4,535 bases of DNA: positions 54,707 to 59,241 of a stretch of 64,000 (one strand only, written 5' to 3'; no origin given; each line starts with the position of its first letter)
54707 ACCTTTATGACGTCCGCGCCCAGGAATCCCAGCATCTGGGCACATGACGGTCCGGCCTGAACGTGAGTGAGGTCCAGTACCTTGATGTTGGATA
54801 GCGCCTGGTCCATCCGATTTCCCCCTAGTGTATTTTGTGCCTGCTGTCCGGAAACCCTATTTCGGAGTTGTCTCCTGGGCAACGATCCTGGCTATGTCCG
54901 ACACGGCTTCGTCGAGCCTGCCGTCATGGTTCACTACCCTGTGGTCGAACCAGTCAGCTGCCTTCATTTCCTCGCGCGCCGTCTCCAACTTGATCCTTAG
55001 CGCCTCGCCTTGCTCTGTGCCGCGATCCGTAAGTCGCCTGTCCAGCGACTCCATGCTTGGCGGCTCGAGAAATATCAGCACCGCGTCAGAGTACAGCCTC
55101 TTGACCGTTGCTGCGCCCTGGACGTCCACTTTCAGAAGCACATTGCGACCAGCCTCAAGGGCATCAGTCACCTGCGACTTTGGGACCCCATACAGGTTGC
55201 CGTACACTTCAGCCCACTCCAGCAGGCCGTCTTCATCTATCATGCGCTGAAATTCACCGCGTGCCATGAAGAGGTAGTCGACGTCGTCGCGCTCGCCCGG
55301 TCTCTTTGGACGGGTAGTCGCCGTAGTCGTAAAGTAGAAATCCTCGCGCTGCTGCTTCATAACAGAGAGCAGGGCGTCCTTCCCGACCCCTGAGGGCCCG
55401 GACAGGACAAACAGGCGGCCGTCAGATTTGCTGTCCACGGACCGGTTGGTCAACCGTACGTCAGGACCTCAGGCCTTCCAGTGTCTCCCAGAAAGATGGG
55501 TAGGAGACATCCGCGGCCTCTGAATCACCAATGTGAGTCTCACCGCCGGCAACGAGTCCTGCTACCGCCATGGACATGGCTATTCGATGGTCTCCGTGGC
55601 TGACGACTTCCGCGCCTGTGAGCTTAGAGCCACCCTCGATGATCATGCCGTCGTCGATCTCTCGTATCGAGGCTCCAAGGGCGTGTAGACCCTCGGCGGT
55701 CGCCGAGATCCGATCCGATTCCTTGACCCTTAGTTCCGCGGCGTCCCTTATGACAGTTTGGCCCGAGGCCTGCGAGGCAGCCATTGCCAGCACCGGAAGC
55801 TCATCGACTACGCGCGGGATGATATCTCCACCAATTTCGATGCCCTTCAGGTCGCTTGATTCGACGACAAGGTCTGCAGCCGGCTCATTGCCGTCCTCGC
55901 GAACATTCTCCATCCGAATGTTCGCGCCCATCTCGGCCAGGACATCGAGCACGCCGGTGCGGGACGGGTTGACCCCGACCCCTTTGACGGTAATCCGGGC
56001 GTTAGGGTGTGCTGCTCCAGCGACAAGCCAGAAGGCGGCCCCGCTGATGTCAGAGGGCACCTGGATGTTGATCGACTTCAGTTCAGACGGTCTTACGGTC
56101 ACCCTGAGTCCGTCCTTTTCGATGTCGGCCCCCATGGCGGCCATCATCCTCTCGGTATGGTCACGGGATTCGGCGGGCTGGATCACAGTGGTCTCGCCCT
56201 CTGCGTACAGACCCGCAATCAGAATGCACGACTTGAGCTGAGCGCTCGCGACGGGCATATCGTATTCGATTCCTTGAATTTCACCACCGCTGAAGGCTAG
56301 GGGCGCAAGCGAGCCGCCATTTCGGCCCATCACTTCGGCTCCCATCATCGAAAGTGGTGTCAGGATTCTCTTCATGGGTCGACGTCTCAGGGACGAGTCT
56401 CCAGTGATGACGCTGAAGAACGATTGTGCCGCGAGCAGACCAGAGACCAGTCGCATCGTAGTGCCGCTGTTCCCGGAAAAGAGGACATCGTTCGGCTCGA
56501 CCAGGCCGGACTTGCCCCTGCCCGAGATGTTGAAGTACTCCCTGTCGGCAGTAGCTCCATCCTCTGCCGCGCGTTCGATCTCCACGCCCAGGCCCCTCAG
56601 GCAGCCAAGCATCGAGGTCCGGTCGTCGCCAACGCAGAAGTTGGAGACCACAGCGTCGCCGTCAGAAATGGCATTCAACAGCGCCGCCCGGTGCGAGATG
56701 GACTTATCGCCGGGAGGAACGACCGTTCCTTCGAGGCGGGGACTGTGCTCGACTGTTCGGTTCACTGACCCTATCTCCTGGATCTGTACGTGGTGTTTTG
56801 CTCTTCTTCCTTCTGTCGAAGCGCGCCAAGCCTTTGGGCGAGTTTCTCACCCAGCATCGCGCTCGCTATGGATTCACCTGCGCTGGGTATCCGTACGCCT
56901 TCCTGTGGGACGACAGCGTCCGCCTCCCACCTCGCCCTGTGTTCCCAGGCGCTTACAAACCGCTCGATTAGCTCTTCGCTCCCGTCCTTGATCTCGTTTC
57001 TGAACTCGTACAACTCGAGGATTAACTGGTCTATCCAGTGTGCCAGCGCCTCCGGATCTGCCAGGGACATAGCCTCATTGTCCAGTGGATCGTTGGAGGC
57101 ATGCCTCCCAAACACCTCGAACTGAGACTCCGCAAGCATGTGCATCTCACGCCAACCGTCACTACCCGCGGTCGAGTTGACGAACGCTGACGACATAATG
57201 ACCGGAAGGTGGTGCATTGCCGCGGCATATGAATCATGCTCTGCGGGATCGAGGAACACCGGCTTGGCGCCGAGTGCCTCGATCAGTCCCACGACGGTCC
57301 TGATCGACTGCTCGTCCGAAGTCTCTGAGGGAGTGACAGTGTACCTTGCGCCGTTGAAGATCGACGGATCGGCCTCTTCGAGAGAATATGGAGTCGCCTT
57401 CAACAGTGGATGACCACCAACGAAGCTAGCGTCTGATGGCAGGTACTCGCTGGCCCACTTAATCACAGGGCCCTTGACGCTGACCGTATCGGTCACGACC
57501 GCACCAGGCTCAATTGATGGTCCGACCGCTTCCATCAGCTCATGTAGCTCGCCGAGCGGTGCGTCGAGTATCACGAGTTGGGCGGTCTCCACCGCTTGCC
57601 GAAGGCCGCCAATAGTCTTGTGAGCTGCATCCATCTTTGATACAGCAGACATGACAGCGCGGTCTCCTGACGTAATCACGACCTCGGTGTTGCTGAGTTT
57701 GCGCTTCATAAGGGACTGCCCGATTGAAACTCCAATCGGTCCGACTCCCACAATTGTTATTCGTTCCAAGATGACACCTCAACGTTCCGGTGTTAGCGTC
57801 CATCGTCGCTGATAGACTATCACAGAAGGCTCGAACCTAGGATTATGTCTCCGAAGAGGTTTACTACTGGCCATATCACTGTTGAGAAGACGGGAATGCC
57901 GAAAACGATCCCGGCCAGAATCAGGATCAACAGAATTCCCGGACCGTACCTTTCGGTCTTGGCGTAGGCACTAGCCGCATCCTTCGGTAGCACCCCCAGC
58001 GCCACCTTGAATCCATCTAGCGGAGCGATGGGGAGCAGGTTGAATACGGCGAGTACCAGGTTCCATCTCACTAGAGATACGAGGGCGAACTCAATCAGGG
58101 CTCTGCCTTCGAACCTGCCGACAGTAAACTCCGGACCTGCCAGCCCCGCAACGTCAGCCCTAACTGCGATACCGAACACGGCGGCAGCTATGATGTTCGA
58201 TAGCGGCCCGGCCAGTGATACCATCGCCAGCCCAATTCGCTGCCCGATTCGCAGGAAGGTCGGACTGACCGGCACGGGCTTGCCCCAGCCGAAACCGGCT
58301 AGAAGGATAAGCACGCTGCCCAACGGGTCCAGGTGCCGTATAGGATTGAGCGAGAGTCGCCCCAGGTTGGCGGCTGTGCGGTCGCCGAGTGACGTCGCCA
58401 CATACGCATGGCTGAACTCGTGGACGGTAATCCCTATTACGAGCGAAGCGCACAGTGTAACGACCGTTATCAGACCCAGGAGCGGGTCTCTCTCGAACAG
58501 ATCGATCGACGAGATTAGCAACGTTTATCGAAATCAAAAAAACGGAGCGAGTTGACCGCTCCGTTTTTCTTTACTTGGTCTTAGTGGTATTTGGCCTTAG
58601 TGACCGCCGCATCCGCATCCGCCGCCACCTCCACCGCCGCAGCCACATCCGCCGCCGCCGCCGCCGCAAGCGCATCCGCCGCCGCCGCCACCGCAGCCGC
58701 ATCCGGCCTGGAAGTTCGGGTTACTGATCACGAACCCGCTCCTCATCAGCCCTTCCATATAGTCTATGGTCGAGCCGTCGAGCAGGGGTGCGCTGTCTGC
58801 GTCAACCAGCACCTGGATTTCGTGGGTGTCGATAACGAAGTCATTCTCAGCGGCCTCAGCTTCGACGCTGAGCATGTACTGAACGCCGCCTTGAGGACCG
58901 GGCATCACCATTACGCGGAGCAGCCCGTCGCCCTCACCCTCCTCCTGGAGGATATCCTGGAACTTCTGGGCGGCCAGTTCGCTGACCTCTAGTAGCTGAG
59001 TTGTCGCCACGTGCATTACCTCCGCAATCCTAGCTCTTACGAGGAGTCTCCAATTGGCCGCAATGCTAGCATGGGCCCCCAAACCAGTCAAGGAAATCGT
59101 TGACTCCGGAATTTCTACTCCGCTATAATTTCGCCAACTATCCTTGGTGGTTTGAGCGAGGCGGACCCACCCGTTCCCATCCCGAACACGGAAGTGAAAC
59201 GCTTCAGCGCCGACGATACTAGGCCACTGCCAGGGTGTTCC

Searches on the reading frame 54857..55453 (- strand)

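Call 42: search_protein_families(library=pfam, max_evalue=0.00001, proteins=[window:54857-55453:-])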
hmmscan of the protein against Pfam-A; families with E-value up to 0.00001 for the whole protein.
window:54857-55453:- (198 aa): 1 family
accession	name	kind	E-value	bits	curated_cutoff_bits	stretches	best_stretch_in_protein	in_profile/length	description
PF00625.27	Guanylate_kin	-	3.3e-39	134.9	25.2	1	12-193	2-181/182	Guanylate kinase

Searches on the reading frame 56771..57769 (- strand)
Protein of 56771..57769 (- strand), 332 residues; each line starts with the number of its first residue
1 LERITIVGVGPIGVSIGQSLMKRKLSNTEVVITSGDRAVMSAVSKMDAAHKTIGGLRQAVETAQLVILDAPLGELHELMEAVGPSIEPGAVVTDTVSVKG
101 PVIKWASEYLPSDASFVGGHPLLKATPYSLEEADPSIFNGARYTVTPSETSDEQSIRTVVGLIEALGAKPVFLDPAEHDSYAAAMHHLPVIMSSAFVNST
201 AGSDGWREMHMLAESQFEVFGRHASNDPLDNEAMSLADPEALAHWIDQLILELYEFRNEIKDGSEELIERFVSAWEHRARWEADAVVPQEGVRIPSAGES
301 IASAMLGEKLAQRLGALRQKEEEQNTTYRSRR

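Call 6: search_protein_families(library=pfam, proteins=[window:56771-57769:-])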
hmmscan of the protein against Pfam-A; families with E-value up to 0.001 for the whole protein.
window:56771-57769:- (332 aa): 3 families
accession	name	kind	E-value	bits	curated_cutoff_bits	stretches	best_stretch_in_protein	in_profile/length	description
PF02153.23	PDH_N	-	1.7e-18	67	26.5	1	22-169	6-151/154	Prephenate dehydrogenase, nucleotide-binding domain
PF20463.3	PDH_C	-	8.7e-09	36.1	22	1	174-268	1-96/102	Prephenate dehydrogenase, dimerization domain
PF03807.23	F420_oxidored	-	0.00091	20.2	21.6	0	3-95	1-91/94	NADP oxidoreductase coenzyme F420-dependent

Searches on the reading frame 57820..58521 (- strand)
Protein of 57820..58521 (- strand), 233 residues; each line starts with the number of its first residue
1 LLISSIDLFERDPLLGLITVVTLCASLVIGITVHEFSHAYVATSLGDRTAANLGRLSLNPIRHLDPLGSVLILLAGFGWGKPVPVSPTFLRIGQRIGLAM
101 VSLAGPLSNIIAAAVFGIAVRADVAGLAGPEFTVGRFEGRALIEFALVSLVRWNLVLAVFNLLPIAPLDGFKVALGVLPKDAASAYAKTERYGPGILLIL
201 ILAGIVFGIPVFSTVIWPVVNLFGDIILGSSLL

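Call 6: search_protein_families(library=pfam, proteins=[window:57820-58521:-])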
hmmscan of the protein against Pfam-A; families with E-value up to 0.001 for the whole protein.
window:57820-58521:- (233 aa): 1 family
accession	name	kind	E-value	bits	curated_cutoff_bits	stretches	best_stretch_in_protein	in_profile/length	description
PF02163.28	Peptidase_M50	-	1.1e-07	31.8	27.2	1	147-180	163-196/221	Peptidase family M50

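Call 34: find_encoding_contigs(protein=window:57820-58521:-, flank=3000, max_places=10)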
Protein window:57820-58521:- (233 aa): 2 contigs read that carry it; 2 places shown.
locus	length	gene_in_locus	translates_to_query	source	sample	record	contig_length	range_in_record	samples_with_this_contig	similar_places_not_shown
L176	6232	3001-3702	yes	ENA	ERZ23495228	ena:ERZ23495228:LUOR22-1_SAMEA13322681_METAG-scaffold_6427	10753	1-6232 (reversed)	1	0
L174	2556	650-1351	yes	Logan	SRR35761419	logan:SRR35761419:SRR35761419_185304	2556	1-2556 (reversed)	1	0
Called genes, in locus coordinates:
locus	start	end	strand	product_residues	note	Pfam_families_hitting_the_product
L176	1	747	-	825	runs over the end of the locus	PF02861:Clp_N, PF13191:AAA_16, PF00004:AAA, PF17871:AAA_lid_9, PF07724:AAA_2, PF00004:AAA, PF07728:AAA_5, PF10431:ClpB_D2-small, +10 more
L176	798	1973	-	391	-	PF13509:S1_2 (faint), PF00575:S1, PF21710:Spt6_S1 (faint), PF00575:S1, PF23459:S1_RRP5 (weak)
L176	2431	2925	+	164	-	PF01521:Fe-S_biosyn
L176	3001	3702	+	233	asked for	PF02163:Peptidase_M50 (faint)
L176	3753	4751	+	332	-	PF02153:PDH_N, PF20463:PDH_C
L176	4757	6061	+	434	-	PF00275:EPSP_synthase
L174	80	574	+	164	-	PF01521:Fe-S_biosyn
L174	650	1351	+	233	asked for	PF02163:Peptidase_M50 (faint)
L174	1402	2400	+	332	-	PF02153:PDH_N, PF20463:PDH_C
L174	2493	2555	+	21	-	?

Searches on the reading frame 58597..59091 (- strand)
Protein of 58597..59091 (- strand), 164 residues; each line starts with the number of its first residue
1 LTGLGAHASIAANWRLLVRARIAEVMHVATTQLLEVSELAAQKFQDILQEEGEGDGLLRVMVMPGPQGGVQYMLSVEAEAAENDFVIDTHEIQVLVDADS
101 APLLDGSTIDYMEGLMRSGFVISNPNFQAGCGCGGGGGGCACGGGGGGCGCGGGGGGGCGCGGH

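Call 6: search_protein_families(library=pfam, proteins=[window:58597-59091:-])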
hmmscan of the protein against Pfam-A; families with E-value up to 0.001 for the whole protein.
window:58597-59091:- (164 aa): 1 family
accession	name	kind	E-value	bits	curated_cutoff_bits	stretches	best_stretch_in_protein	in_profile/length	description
PF01521.26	Fe-S_biosyn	-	4.2e-13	49.9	26.3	1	34-134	3-109/110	Iron-sulphur cluster biosynthesis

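Call 33: find_encoding_contigs(protein=window:58597-59091:-, flank=3000, max_places=10)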
Protein window:58597-59091:- (164 aa): 3 contigs read that carry it; 3 places shown.
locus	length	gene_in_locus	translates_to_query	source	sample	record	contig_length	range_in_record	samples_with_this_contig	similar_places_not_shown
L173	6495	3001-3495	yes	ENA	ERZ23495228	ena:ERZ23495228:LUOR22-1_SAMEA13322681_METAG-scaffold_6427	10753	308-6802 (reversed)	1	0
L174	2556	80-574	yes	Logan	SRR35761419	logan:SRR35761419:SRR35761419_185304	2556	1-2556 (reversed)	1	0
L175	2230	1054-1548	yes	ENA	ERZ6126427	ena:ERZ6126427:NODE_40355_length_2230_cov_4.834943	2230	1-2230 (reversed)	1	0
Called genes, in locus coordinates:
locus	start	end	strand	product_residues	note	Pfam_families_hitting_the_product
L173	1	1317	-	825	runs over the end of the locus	PF02861:Clp_N, PF13191:AAA_16, PF00004:AAA, PF17871:AAA_lid_9, PF07724:AAA_2, PF00004:AAA, PF07728:AAA_5, PF10431:ClpB_D2-small, +10 more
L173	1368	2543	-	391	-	PF13509:S1_2 (faint), PF00575:S1, PF21710:Spt6_S1 (faint), PF00575:S1, PF23459:S1_RRP5 (weak)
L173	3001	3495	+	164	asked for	PF01521:Fe-S_biosyn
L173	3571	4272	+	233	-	PF02163:Peptidase_M50 (faint)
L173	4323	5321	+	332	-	PF02153:PDH_N, PF20463:PDH_C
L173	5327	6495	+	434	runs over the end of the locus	PF00275:EPSP_synthase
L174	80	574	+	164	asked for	PF01521:Fe-S_biosyn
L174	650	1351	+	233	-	PF02163:Peptidase_M50 (faint)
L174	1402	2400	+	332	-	PF02153:PDH_N, PF20463:PDH_C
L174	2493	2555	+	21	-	?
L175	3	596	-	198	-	?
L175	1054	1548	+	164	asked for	PF01521:Fe-S_biosyn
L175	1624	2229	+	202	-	?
